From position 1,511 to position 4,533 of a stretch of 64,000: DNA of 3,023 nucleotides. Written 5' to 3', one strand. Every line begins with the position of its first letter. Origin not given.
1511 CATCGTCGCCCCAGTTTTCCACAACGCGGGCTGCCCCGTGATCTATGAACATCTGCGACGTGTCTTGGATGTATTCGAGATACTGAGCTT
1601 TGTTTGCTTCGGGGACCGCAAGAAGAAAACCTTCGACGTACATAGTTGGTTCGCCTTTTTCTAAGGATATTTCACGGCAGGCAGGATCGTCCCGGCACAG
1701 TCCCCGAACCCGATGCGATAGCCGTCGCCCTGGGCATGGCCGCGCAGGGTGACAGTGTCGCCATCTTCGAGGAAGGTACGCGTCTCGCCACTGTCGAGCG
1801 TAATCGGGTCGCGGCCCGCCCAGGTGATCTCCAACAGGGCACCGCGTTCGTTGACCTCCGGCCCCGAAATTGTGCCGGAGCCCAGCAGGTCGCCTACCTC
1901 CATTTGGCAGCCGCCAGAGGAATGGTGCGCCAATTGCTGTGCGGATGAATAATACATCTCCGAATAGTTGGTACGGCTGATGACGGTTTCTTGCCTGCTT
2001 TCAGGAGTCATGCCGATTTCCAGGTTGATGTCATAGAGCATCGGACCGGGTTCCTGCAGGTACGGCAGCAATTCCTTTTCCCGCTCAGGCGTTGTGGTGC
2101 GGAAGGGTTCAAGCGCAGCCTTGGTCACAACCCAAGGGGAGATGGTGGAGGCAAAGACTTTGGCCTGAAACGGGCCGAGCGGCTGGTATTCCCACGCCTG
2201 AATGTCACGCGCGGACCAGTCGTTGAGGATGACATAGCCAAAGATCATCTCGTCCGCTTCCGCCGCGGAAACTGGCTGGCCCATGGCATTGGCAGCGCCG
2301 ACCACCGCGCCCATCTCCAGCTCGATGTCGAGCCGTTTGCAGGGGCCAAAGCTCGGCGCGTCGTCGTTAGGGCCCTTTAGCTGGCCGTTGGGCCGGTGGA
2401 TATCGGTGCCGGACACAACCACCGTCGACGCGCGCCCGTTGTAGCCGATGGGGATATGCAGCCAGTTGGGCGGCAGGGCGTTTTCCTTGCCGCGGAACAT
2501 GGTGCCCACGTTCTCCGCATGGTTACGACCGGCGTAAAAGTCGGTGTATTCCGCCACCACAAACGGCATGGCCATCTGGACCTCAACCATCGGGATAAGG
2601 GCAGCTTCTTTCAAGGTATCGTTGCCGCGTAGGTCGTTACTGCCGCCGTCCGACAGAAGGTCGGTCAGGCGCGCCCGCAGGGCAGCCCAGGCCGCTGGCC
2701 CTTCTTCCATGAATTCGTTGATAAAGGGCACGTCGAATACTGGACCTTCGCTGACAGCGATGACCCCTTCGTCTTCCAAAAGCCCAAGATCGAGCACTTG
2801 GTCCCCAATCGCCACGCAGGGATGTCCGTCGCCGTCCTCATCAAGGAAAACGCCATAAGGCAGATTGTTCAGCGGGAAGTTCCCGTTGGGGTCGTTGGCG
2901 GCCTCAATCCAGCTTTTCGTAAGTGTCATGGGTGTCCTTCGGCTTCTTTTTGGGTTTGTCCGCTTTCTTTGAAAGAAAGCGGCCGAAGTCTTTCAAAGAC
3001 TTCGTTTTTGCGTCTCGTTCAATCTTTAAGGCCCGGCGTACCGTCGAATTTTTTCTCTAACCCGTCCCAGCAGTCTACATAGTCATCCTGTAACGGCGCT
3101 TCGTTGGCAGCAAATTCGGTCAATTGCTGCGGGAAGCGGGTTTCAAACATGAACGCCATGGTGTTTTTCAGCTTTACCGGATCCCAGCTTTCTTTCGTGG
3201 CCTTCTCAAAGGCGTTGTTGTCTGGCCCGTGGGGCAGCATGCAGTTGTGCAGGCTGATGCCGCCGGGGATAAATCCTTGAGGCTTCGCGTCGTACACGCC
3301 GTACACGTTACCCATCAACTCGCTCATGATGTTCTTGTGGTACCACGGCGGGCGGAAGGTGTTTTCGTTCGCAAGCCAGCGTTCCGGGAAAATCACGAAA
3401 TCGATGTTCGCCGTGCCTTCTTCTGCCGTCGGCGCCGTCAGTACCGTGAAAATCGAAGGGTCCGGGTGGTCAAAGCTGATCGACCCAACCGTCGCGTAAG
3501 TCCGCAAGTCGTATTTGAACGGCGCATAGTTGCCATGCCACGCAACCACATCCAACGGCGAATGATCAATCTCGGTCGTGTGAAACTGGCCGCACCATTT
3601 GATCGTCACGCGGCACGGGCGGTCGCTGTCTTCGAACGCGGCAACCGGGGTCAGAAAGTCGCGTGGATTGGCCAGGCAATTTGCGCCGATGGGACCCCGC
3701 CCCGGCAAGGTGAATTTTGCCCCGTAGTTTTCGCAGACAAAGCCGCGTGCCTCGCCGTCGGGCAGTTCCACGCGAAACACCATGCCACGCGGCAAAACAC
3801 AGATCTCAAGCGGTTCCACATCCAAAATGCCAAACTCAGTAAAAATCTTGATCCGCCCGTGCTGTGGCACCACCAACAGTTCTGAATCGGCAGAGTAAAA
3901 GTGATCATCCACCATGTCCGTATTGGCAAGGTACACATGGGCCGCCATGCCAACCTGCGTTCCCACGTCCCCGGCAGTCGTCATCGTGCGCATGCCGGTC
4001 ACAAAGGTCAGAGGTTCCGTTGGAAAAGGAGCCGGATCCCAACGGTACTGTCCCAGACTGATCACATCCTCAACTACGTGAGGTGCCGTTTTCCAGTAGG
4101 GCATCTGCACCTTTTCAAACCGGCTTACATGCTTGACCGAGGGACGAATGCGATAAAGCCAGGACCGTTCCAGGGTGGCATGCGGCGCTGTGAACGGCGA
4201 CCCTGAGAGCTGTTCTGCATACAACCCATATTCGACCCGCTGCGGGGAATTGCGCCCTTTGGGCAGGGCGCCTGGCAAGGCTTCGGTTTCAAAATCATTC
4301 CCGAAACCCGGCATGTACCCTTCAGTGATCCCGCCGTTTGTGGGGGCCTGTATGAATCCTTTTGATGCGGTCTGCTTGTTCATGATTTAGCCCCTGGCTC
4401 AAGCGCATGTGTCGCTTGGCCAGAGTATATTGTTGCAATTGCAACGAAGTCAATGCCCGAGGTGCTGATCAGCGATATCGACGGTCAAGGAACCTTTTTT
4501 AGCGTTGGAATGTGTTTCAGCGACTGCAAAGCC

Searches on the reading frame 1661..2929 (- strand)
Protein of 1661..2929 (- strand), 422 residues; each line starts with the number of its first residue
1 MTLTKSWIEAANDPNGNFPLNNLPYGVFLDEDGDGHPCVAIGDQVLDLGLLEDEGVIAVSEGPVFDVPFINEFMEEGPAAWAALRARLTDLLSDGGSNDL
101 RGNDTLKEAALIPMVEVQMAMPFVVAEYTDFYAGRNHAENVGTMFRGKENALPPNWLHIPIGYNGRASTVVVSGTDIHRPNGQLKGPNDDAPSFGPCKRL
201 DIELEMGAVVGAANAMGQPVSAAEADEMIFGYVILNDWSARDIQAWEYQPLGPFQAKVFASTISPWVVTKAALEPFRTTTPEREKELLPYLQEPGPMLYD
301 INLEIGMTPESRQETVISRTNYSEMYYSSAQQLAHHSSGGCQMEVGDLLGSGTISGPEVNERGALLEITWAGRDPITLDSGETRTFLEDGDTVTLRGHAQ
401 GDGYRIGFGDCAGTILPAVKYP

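Call 44: search_protein_families(library=pfam, proteins=[window:1661-2929:-], max_evalue=0.0001)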
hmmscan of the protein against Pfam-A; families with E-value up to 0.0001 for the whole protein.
window:1661-2929:- (422 aa): 2 families
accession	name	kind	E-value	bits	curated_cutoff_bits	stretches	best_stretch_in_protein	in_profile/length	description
PF01557.24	FAA_hydrolase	-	4.5e-41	141.3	23.9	1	130-412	5-210/214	Fumarylacetoacetate (FAA) hydrolase C-terminal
PF09298.16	FAA_hydrolase_N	-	9.5e-25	87.2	25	1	21-122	1-105/105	Fumarylacetoacetase N-terminal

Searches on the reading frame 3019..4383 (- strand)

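Call 44: search_protein_families(library=pfam, proteins=[window:3019-4383:-], max_evalue=0.0001)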
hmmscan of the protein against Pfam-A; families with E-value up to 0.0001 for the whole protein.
window:3019-4383:- (454 aa): 2 families
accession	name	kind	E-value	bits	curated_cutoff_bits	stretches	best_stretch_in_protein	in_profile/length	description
PF20510.4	HgmA_N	-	4.3e-118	394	20.2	1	23-293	2-273/273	Homogentisate 1,2-dioxygenase N-terminal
PF04209.19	HgmA_C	-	2.8e-71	238.7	21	1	295-446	2-153/153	Homogentisate 1,2-dioxygenase C-terminal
